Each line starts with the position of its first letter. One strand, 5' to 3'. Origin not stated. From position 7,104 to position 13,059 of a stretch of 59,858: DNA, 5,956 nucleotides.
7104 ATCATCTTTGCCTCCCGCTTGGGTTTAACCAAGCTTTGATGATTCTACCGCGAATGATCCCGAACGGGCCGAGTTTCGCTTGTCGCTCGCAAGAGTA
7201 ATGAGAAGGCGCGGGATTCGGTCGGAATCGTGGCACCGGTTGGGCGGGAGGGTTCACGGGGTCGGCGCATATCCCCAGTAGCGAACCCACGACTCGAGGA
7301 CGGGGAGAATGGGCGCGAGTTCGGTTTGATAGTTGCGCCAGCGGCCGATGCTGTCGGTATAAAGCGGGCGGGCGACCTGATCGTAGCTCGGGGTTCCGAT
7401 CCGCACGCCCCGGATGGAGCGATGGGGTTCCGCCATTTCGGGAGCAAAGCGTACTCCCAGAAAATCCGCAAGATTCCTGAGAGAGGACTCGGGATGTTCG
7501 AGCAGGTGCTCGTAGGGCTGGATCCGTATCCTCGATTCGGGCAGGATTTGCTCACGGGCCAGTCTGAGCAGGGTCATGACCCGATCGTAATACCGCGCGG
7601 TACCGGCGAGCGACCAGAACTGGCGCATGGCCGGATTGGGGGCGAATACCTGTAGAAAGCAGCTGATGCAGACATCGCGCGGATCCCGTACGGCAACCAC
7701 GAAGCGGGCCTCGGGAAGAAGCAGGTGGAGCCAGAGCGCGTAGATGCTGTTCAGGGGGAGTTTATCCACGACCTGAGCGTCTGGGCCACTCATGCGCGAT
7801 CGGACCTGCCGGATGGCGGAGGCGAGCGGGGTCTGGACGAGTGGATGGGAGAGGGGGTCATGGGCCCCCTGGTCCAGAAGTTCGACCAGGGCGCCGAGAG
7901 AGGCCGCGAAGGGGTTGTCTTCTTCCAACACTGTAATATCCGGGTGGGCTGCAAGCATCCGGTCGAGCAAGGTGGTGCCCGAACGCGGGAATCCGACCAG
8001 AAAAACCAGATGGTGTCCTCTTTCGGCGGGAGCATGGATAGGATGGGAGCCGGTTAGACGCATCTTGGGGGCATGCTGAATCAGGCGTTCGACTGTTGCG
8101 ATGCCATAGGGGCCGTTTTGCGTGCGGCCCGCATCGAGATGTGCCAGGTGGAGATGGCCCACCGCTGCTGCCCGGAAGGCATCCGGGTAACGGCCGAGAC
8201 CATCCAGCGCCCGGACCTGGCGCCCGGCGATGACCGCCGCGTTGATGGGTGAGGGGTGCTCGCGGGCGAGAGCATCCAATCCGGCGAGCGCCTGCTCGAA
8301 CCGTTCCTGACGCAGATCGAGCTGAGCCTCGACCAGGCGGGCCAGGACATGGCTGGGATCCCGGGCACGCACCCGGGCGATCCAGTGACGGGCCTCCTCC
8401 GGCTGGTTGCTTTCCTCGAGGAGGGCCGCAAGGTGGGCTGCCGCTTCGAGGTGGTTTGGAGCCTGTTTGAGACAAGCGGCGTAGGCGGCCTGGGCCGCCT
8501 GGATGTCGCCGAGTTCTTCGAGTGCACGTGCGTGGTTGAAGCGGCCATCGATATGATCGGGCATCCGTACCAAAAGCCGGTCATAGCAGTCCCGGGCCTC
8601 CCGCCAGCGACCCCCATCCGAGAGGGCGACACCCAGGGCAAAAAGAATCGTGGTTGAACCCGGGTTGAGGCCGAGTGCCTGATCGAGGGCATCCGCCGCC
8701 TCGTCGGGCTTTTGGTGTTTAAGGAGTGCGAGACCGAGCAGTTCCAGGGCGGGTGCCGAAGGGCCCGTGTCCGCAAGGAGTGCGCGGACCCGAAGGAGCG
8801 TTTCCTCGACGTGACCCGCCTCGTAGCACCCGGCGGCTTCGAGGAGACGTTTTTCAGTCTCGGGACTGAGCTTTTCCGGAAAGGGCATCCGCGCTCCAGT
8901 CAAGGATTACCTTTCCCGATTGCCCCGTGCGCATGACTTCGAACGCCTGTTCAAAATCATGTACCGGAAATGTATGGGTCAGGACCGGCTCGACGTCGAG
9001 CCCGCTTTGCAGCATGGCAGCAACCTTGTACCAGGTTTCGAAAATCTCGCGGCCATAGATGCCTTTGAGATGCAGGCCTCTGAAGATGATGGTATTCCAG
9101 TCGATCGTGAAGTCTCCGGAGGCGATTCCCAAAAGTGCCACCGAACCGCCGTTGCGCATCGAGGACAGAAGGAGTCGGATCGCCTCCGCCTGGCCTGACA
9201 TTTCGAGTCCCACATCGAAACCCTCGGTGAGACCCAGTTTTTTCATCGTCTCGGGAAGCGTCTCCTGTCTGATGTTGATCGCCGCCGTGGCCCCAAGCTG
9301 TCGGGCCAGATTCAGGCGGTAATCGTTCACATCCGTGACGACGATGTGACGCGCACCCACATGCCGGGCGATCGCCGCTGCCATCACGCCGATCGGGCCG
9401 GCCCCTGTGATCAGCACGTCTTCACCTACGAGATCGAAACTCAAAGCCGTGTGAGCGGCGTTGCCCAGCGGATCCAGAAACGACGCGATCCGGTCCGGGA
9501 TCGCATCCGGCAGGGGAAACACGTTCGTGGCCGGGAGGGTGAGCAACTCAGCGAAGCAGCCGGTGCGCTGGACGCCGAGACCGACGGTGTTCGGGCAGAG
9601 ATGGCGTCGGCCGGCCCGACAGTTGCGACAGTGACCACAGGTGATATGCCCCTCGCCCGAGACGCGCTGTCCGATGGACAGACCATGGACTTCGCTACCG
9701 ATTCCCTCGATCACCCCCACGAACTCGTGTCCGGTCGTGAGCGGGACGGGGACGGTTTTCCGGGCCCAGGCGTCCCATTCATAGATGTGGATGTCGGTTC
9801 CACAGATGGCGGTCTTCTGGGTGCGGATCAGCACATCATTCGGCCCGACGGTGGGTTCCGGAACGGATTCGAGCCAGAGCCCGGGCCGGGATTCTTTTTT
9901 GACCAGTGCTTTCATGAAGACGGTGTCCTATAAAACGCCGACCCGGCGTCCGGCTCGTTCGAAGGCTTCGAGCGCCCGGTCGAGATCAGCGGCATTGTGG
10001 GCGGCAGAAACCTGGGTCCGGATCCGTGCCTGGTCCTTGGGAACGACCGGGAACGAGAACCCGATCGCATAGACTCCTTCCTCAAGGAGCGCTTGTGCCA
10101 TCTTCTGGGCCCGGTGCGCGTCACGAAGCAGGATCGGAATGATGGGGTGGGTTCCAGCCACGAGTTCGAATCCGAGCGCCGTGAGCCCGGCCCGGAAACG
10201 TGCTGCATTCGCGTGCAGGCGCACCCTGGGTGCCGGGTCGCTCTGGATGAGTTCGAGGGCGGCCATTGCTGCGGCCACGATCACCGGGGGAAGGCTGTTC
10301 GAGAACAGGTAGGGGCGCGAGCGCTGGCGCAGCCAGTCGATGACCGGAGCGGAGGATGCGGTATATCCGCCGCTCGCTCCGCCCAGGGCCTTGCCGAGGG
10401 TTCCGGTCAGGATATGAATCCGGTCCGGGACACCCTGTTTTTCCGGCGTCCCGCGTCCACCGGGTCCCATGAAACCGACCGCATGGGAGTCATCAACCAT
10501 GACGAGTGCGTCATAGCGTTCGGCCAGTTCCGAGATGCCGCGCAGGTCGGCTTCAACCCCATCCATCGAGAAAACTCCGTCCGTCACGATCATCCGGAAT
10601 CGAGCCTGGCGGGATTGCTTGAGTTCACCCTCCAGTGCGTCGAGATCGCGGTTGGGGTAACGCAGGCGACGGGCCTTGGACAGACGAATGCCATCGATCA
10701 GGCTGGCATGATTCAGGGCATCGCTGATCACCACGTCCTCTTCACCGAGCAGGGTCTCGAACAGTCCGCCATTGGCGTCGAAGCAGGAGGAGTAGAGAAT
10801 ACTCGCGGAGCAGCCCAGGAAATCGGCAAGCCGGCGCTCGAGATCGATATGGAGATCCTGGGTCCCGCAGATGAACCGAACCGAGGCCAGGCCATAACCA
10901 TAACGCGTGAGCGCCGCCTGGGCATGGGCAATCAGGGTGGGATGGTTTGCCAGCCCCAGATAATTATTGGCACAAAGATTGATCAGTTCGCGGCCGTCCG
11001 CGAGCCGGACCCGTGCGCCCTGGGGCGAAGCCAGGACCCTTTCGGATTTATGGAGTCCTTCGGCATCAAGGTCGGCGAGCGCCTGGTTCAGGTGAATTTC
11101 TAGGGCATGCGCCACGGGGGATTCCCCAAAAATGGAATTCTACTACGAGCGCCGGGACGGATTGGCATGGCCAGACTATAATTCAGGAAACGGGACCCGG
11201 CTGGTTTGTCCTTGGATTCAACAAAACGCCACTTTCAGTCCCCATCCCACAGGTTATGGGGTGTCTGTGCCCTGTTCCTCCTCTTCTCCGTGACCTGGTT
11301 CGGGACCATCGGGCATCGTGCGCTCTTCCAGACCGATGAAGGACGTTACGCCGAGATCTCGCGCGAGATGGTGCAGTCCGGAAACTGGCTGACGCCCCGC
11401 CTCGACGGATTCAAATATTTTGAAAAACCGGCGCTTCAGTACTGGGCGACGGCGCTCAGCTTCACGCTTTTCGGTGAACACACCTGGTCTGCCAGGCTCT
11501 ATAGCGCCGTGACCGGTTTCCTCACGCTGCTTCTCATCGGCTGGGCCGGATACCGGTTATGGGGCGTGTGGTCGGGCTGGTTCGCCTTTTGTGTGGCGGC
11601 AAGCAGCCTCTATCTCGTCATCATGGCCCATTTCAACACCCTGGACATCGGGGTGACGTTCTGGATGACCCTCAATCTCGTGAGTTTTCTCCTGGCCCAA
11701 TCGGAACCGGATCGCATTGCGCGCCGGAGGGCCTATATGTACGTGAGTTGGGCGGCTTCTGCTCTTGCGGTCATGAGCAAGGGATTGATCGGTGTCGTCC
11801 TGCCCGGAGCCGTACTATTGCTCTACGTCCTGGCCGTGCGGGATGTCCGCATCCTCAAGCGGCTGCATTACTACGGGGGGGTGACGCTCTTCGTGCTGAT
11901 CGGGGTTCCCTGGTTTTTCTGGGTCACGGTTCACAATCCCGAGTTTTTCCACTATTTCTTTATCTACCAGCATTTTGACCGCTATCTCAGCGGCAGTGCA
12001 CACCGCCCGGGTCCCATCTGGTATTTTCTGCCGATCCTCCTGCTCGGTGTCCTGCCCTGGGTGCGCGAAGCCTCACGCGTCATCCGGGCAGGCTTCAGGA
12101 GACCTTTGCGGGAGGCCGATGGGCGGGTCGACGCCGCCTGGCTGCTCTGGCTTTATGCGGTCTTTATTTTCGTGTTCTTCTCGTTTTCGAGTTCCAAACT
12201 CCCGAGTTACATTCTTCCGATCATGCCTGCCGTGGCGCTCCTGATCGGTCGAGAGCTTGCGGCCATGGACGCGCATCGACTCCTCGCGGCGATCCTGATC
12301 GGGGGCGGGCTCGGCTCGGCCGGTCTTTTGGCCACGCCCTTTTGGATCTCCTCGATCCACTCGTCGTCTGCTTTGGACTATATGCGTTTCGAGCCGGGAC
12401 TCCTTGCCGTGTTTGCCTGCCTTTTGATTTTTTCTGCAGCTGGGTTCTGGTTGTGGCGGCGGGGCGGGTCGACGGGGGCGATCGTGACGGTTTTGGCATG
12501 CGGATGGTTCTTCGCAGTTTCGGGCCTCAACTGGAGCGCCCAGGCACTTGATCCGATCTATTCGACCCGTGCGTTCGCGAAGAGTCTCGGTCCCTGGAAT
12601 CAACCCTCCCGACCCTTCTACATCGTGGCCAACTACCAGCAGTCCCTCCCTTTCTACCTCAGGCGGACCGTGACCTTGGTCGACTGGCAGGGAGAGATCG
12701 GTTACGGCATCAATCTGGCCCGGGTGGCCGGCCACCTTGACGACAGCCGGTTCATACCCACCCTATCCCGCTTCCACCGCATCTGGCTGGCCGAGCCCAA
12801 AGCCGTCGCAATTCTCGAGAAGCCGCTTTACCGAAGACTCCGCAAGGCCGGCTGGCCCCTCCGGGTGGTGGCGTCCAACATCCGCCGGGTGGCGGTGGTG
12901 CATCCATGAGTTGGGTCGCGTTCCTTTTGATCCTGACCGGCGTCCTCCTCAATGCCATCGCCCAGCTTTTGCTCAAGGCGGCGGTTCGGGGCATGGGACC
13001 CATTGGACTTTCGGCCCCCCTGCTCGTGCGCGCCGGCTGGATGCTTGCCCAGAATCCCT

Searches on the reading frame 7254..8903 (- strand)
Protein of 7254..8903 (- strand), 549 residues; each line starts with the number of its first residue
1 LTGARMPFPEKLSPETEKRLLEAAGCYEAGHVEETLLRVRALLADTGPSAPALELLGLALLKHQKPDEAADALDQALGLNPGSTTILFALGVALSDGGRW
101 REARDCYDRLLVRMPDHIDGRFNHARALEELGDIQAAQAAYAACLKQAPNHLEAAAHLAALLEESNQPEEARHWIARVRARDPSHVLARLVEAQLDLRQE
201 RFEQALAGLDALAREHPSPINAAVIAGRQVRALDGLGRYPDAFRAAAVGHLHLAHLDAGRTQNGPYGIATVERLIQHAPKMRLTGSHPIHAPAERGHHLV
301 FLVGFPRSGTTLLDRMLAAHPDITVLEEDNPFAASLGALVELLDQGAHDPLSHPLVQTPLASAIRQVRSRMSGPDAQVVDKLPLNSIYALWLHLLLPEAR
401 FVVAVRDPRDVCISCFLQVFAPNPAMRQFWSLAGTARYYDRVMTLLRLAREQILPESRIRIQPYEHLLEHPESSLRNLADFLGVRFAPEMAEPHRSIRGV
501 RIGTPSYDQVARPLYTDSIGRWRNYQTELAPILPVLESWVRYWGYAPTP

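Call 61: search_protein_families(library=pfam, proteins=[window:7254-8903:-], max_evalue=0.00001)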
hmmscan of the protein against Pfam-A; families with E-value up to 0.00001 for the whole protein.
window:7254-8903:- (549 aa): 14 families
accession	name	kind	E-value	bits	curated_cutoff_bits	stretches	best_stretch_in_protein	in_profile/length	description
PF13469.12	Sulfotransfer_3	-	2.4e-32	113.4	27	1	300-487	2-215/216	Sulfotransferase family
PF14559.12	TPR_19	-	1.8e-18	67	25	2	60-117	1-58/68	Tetratricopeptide repeat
PF13432.12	TPR_16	-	1.9e-15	57.4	32.7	1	56-113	3-60/65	Tetratricopeptide repeat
PF07719.23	TPR_2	-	2.1e-14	52.8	27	0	51-82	2-33/34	Tetratricopeptide repeat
PF13428.12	TPR_14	-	3.9e-14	52.2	23.5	0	52-91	3-42/44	Tetratricopeptide repeat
PF13174.12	TPR_6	-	1.1e-12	48.2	26.3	0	121-151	3-33/33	Tetratricopeptide repeat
PF00685.33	Sulfotransfer_1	-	1.4e-12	48.1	22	1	300-493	4-190/255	Sulfotransferase domain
PF12895.13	ANAPC3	-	5.5e-11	43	27.2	0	40-109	13-81/82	Anaphase-promoting complex, cyclosome, subunit 3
PF00515.34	TPR_1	-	3.8e-10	39.6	27.8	0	51-82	2-33/34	Tetratricopeptide repeat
PF13431.12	TPR_17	-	2.4e-09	37.2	24.4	0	141-172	2-33/34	Tetratricopeptide repeat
PF13181.12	TPR_8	-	4.1e-09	36.3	25.7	0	121-151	4-34/34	Tetratricopeptide repeat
PF13371.12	TPR_9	-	2.3e-07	31.2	35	1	99-161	10-71/73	Tetratricopeptide repeat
PF23914.1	TPR_CcmH_CycH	-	4.3e-07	30.3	42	0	126-212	58-147/158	Cytochrome c-type biogenesis protein H TPR domain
PF13424.12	TPR_12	-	8e-07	29.6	30.1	0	32-77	26-72/77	Tetratricopeptide repeat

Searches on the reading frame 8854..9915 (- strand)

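Call 61: search_protein_families(library=pfam, proteins=[window:8854-9915:-], max_evalue=0.00001)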
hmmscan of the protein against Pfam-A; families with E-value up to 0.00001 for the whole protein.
window:8854-9915:- (353 aa): 4 families
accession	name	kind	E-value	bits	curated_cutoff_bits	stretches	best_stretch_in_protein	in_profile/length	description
PF08240.17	ADH_N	-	1.7e-29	102.6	23.5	1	24-137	1-104/104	Alcohol dehydrogenase GroES-like domain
PF00107.32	ADH_zinc_N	-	1.9e-27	96.2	31.8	1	174-303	1-128/129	Zinc-binding dehydrogenase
PF16912.11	Glu_dehyd_C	-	6.1e-11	42.6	34.9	1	154-328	21-201/211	Glucose dehydrogenase C-terminus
PF13602.12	ADH_zinc_N_2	-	5.8e-07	30.9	27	1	207-338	1-134/134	Zinc-binding dehydrogenase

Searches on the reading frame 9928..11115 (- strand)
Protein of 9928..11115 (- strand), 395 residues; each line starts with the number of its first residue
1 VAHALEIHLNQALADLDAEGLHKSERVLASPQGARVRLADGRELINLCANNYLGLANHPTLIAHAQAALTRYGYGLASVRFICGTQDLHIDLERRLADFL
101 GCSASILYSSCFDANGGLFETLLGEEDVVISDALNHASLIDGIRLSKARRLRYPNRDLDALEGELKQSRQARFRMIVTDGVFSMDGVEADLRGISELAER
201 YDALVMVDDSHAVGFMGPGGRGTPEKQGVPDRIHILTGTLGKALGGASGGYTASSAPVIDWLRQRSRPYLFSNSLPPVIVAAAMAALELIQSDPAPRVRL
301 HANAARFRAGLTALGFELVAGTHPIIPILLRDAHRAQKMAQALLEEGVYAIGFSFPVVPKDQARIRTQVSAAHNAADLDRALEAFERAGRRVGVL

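Call 61: search_protein_families(library=pfam, proteins=[window:9928-11115:-], max_evalue=0.00001)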
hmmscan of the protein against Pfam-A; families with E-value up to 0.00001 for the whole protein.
window:9928-11115:- (395 aa): 1 family
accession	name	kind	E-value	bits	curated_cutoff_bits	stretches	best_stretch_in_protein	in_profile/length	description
PF00155.27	Aminotran_1_2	-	3.4e-62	211.2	19.7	1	43-385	2-361/361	Aminotransferase class I and II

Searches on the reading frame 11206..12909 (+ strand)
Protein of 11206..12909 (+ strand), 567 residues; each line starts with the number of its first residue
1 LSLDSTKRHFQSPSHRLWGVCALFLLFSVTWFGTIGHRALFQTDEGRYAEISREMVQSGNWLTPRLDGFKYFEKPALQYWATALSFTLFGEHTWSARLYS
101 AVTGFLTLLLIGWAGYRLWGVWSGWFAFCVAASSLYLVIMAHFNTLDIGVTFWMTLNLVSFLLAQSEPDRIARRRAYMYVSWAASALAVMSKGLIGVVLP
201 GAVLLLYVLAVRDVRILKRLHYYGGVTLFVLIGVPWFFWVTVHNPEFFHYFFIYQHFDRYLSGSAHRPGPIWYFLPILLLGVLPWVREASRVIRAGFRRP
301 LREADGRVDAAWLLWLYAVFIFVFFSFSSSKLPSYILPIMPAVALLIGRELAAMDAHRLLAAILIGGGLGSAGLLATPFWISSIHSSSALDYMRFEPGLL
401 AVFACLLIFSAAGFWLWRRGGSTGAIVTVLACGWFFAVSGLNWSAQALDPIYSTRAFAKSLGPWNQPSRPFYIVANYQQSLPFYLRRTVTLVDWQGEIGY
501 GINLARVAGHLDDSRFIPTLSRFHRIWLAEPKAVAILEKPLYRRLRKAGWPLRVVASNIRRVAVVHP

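Call 61: search_protein_families(library=pfam, proteins=[window:11206-12909:+], max_evalue=0.00001)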
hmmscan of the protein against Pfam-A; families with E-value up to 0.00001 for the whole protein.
window:11206-12909:+ (567 aa): 3 families
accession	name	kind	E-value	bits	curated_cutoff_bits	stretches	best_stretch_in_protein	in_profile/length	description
PF18583.6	Arnt_C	-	2.9e-23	81.9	26.5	1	463-564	7-101/103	Aminoarabinose transferase C-terminal domain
PF02366.24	PMT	-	8.6e-16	58.7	22.7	1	21-251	6-245/245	Dolichyl-phosphate-mannose-protein mannosyltransferase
PF13231.12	PMT_2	-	8.8e-12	46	26.1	1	74-239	2-160/160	Dolichyl-phosphate-mannose-protein mannosyltransferase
